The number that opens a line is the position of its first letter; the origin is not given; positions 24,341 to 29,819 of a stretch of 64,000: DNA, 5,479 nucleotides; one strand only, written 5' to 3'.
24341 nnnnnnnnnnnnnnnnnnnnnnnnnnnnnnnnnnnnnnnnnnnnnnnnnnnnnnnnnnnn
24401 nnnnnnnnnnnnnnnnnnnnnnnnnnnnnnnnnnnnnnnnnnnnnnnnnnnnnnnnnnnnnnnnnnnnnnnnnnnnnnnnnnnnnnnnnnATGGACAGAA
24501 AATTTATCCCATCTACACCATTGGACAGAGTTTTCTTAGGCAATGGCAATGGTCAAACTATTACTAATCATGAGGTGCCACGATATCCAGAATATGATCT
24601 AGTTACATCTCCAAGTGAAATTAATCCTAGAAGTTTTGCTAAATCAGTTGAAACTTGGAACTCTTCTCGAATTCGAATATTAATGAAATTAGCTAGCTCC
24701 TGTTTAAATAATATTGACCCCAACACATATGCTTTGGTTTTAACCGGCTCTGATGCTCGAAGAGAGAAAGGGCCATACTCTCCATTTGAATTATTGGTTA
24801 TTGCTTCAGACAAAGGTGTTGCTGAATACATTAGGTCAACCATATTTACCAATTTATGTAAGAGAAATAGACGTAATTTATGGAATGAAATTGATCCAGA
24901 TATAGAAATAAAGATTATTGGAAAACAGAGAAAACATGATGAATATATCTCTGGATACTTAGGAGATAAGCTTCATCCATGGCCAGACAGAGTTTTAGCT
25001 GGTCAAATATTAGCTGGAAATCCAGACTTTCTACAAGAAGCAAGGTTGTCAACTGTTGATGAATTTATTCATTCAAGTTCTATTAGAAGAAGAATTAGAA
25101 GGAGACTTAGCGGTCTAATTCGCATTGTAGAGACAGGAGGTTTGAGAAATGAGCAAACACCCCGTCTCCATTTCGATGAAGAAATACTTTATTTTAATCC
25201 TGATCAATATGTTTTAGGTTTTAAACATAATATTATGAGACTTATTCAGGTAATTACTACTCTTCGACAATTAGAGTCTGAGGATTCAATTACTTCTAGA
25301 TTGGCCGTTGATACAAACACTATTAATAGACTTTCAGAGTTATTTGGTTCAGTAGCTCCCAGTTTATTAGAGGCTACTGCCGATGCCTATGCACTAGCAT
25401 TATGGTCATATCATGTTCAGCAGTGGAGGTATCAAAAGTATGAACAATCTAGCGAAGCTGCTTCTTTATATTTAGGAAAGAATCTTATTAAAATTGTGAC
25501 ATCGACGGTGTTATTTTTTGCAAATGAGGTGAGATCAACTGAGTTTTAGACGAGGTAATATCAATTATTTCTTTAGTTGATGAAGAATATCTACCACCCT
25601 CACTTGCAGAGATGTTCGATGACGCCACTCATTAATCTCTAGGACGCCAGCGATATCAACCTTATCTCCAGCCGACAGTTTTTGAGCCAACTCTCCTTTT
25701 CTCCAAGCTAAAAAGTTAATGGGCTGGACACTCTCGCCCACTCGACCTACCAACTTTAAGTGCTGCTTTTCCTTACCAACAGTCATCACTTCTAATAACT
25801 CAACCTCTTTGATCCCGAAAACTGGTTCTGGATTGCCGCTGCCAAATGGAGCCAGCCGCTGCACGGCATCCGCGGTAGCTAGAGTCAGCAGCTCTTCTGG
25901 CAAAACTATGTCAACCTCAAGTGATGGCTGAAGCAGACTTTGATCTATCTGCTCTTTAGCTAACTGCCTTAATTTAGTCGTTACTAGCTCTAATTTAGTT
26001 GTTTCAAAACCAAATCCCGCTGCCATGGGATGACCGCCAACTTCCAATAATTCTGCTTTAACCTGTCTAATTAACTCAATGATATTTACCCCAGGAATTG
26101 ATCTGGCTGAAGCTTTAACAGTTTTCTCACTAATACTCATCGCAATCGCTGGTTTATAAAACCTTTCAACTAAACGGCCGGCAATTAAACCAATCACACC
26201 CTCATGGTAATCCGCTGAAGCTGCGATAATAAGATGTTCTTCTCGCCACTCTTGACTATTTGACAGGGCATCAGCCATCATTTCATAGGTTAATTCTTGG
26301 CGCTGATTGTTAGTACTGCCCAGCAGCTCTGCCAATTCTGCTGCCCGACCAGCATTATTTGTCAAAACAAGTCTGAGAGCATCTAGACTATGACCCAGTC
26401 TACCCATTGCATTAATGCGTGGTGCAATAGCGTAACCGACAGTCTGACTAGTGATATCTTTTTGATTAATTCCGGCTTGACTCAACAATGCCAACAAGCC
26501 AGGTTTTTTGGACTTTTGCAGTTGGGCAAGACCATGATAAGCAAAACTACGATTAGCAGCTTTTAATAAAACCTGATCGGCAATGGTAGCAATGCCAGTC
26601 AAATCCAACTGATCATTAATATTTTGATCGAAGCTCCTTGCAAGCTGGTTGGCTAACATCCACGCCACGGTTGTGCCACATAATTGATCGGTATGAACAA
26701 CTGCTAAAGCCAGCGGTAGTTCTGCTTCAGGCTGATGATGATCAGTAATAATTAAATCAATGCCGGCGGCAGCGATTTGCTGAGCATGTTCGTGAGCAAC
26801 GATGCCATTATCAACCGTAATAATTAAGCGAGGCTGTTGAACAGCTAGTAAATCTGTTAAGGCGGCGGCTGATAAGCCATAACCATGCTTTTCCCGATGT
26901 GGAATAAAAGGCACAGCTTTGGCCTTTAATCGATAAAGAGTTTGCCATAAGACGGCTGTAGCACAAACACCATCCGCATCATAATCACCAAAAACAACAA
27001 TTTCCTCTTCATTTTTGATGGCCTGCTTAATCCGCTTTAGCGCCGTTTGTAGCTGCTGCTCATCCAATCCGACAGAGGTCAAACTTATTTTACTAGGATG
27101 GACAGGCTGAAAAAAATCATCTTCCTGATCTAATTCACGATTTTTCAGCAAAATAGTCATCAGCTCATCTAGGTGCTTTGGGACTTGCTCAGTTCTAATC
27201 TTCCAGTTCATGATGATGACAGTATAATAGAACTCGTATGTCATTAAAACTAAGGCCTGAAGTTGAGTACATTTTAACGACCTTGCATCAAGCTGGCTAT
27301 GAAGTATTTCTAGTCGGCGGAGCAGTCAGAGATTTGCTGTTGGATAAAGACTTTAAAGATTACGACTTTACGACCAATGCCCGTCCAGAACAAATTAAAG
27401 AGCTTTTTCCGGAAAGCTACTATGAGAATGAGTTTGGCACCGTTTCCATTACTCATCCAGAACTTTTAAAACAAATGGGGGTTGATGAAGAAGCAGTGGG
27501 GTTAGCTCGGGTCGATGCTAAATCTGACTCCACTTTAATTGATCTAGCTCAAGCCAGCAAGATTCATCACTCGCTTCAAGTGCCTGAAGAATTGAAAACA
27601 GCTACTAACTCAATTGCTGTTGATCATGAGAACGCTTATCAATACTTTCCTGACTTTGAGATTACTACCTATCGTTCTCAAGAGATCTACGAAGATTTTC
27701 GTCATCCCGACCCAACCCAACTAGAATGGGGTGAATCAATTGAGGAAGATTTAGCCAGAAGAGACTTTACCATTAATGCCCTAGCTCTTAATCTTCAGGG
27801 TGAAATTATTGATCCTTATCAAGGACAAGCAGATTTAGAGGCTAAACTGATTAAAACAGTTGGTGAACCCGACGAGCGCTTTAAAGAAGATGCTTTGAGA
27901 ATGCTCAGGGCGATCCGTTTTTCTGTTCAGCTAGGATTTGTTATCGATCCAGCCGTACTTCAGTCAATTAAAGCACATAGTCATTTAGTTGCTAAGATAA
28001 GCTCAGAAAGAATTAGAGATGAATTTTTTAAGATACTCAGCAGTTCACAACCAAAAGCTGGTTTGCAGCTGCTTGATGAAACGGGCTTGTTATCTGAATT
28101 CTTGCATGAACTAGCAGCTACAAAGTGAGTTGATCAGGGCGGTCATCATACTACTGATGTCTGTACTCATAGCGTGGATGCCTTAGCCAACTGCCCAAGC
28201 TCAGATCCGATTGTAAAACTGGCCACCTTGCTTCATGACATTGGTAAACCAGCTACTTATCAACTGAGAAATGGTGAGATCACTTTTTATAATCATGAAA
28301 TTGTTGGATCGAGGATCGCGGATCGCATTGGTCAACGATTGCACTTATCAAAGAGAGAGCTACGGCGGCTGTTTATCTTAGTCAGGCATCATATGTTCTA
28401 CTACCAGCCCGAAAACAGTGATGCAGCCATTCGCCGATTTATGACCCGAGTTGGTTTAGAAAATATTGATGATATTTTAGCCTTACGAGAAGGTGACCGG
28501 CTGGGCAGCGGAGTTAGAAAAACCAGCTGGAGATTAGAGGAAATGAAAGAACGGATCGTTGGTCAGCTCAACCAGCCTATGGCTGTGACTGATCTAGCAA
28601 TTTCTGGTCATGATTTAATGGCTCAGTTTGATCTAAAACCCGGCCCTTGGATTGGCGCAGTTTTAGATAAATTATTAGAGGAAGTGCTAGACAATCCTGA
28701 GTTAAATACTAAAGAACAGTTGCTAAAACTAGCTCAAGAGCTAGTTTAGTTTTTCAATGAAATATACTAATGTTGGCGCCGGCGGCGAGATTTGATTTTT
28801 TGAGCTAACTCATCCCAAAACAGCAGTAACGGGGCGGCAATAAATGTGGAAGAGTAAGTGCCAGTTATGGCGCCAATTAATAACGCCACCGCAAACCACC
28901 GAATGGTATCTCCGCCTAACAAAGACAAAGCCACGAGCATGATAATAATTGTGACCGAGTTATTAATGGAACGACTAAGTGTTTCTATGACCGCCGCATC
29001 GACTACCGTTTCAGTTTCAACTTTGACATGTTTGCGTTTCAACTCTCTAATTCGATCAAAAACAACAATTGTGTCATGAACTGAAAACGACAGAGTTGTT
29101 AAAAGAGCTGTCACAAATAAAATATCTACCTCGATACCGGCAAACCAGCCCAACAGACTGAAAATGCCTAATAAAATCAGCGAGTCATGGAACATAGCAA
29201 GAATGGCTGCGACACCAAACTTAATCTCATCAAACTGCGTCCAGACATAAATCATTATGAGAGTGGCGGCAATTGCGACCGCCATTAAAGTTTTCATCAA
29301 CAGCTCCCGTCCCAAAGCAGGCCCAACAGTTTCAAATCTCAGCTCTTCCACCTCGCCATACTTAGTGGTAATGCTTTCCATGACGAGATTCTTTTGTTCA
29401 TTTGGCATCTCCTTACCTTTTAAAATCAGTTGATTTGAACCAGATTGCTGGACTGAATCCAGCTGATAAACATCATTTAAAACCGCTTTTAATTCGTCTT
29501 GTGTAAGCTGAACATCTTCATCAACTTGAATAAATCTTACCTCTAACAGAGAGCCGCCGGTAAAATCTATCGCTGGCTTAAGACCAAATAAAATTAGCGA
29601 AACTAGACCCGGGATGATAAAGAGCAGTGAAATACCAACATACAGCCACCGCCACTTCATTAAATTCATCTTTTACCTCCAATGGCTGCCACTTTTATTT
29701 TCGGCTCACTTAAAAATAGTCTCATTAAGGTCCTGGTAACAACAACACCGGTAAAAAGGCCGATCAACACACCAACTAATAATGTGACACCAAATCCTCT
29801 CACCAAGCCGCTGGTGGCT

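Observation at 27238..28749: CCA-adding enzyme gene split by a single in-frame TGA that sits where a conserved glycine is expected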

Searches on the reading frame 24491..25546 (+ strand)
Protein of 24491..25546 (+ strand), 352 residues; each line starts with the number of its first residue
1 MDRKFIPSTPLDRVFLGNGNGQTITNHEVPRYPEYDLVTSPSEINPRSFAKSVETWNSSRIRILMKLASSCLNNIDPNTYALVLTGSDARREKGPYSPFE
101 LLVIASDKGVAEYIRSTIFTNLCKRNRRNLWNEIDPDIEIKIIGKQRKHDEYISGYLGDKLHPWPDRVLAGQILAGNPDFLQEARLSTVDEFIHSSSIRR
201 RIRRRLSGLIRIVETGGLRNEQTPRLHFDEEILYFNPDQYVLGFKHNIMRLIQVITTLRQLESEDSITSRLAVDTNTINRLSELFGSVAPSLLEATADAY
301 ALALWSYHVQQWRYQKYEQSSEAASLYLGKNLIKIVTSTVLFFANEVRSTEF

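Call 38: search_protein_families(library=pfam, proteins=[window:24491-25546:+], max_evalue=1)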
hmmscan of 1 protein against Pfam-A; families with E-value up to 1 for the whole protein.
window:24491-25546:+ (352 aa): 1 family
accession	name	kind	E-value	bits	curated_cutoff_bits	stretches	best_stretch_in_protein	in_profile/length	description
PF03445.19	DUF294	-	0.0065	16.8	21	1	44-107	15-77/138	Putative nucleotidyltransferase DUF294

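Call 43: search_protein_families(library=padloc, proteins=[window:24491-25546:+], max_evalue=0.1)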
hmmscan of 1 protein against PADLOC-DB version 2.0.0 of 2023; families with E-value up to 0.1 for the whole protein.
window:24491-25546:+ (352 aa): 1 family
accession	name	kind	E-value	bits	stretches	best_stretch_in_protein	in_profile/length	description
PDLC04903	PDC-S09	-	0.026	12.8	1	62-111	9-57/108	-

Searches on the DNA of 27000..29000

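Call 31: search_rna_families(source=window, start=27000, end=29000, threshold=evalue, max_evalue=1)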
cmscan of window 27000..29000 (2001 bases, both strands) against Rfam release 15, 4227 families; matches with E-value up to 1: 2.
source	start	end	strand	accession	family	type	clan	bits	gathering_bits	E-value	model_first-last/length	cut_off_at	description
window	27484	27544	+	RF00456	mir-34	Gene; miRNA;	CL00087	20.3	53.4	0.27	1-72/72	no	mir-34 microRNA precursor family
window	28196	28264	-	RF01125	sR4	Gene; snRNA; snoRNA; CD-box;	-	17.1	50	0.7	1-56/56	no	Small nucleolar RNA sR4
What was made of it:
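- On Selenocysteine insertion: There is no Rfam hit (call 31).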

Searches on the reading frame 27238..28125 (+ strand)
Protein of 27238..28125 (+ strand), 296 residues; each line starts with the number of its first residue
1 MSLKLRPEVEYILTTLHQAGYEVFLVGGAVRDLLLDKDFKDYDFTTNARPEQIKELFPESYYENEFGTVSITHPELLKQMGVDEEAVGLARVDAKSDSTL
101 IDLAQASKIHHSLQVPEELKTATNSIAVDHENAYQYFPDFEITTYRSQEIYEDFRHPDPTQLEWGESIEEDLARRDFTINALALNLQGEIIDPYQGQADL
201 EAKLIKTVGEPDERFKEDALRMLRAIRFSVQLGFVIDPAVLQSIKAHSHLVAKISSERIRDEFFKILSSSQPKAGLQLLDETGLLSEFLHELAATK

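Call 16: find_encoding_contigs(protein=window:27238-28125:+, flank=3000, max_places=10)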
Protein window:27238-28125:+ (296 aa): no gene with exactly this product is on record in the collection.

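Call 40: list_cluster_members(proteins=[P0001, window:27238-28125:+, window:28174-28746:+])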
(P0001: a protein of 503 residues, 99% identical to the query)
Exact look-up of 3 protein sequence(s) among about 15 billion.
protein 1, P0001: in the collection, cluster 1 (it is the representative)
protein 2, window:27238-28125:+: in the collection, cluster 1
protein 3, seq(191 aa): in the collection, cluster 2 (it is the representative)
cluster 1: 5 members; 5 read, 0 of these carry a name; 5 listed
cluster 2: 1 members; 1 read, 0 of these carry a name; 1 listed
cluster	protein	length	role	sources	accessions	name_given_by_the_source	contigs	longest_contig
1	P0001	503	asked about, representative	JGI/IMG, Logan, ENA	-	-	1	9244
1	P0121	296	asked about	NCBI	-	-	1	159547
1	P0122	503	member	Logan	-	-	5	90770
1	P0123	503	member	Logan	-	-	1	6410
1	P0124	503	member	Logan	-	-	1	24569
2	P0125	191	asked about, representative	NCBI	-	-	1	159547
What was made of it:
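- The bases are in a public record (call 40).
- Tried and rejected: The cluster table shows that they exist once, from NCBI, on a 159,547-bp contig (call 40).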

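Call 41: find_encoding_contigs(protein=P0125, flank=1000, max_places=5)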
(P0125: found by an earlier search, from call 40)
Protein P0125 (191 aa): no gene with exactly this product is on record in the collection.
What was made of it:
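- Tried and rejected: Exact look-ups of the 296-aa and 191-aa products in the contig index returned nothing (calls 16, 41).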

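Call 47: find_related_loci(query=P0122, collection=genome_contigs, flank=2000)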
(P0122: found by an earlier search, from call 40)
Query P0122 (503 aa) in genome_contigs; peptide patterns used: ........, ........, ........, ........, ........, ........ (x = any residue, [..] = any of these).
215 stretches matched a pattern; 154 encode a relative of the query (tblastn E <= 1e-3); the best 80 are kept; 80 distinct loci.
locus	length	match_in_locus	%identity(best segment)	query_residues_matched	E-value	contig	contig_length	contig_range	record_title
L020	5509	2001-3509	65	1-499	0e+0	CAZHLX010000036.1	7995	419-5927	MAG TPA_asm: uncultured Pseudomonadales bacterium isolate SRP167671_co2_247 genome assembly, contig: NODE_11034_length_7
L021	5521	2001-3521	61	1-503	0e+0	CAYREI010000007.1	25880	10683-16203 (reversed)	MAG TPA_asm: uncultured Pseudomonadales bacterium isolate SRP191223_co1_123 genome assembly, contig: NODE_1541_length_25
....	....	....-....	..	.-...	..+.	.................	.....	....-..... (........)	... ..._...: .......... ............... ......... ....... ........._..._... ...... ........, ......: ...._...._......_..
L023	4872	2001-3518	56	1-503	0e+0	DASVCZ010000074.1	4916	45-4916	MAG TPA_asm: Patescibacteria group bacterium isolate SMAG_U2020 k141_172122, whole genome shotgun sequence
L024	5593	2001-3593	56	1-503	0e+0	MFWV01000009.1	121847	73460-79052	MAG: Candidatus Pacebacteria bacterium RIFOXYA1_FULL_38_18 rifoxya1_full_scaffold_40, whole genome shotgun sequence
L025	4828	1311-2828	55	1-503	0e+0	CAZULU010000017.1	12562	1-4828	MAG TPA_asm: uncultured Pseudomonadales bacterium isolate SRP193661_co1_10 genome assembly, contig: NODE_5016_length_125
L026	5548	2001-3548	55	8-493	0e+0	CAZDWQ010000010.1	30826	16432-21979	MAG TPA_asm: uncultured Pseudomonadales bacterium isolate SRP192515_co1_182 genome assembly, contig: NODE_1280_length_30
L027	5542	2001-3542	54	2-503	6e-180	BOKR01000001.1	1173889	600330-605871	MAG: Patescibacteria group bacterium BroJett025 DNA, sequence1, whole genome shotgun sequence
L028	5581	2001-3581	54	1-503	3e-179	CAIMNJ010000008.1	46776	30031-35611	uncultured bacterium isolate LaPlata_bin-1529 genome assembly, contig: bin-1529:08/18, whole genome shotgun sequence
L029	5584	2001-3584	53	2-501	5e-179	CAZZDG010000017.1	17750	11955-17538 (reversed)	MAG TPA_asm: uncultured Pseudomonadales bacterium isolate binchicken_co321_113 genome assembly, contig: NODE_1189_length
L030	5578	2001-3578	52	1-503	3e-178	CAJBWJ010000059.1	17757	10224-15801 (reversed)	uncultured bacterium isolate Loc080925-5-5m_bin-0562 genome assembly, contig: bin-0562:59/86, whole genome shotgun seque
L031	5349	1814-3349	54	1-501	7e-179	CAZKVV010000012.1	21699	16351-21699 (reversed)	MAG TPA_asm: uncultured Pseudomonadales bacterium isolate SRP286056_co2_531 genome assembly, contig: NODE_3584_length_21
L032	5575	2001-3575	54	1-500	1e-176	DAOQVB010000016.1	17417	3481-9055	MAG TPA_asm: Candidatus Woesebacteria bacterium isolate AMR_MDS_1099 NODE_3722_length_17417_cov_5.349902, whole genome s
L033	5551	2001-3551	53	1-502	1e-176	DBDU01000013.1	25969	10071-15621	MAG TPA_asm: Patescibacteria group bacterium UBA924 UBA924_contig_1283, whole genome shotgun sequence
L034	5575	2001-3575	54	1-500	6e-176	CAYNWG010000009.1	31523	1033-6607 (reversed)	MAG TPA_asm: uncultured Pseudomonadales bacterium isolate SRP286056_co1_440 genome assembly, contig: NODE_1591_length_31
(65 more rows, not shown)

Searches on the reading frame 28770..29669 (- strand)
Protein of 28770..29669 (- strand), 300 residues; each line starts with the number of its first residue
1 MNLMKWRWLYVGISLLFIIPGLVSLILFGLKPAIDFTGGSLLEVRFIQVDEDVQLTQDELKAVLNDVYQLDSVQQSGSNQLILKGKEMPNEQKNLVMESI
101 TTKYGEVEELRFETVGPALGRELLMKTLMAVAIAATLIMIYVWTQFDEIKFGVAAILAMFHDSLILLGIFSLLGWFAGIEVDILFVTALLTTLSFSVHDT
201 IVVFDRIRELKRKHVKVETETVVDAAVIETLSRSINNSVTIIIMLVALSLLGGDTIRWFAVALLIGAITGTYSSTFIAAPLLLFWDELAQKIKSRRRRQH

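Call 23: find_encoding_contigs(protein=window:28770-29669:-, flank=10000, max_places=10)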
Protein window:28770-29669:- (300 aa): 9 contigs read that carry it; 7 places shown.
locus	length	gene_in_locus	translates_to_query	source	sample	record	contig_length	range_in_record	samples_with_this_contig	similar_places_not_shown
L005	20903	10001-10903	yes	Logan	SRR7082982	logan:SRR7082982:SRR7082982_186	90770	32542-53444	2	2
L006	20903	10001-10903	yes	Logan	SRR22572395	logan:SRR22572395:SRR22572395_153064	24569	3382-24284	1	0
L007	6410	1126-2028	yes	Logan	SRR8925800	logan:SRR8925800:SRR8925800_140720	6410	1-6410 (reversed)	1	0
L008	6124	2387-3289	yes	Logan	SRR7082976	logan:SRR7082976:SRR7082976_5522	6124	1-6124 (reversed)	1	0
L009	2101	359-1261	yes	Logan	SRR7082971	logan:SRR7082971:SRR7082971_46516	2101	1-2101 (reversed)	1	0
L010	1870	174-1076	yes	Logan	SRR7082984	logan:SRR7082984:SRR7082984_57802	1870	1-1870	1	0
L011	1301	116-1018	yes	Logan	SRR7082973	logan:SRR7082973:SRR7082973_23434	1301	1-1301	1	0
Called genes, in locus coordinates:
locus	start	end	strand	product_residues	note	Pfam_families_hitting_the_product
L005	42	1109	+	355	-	PF00188:CAP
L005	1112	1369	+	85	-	-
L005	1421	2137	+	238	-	PF00483:NTP_transferase, PF12804:NTP_transf_3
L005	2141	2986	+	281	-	-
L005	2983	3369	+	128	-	-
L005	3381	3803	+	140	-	-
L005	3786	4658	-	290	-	-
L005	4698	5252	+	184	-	PF01765:RRF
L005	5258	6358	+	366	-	PF02163:Peptidase_M50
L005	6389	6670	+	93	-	-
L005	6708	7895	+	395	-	PF11258:DUF3048, PF17479:DUF3048_C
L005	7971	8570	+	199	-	-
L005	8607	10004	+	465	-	PF21760:SecD_1st, PF22599:SecDF_P1_head, PF00873:ACR_tran (weak), PF02355:SecD_SecF_C, PF03176:MMPL (weak)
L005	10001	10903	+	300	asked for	PF07549:Sec_GG (faint), PF02355:SecD_SecF_C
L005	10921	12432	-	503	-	PF01743:PolyA_pol, PF12627:PolyA_pol_RNAbd, PF01966:HD (weak), PF13735:tRNA_NucTran2_2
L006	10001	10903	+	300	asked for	PF07549:Sec_GG (faint), PF02355:SecD_SecF_C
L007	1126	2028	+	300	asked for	PF07549:Sec_GG (faint), PF02355:SecD_SecF_C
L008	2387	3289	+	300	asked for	PF07549:Sec_GG (faint), PF02355:SecD_SecF_C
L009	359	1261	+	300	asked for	PF07549:Sec_GG (faint), PF02355:SecD_SecF_C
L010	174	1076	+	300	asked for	PF07549:Sec_GG (faint), PF02355:SecD_SecF_C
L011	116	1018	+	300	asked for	PF07549:Sec_GG (faint), PF02355:SecD_SecF_C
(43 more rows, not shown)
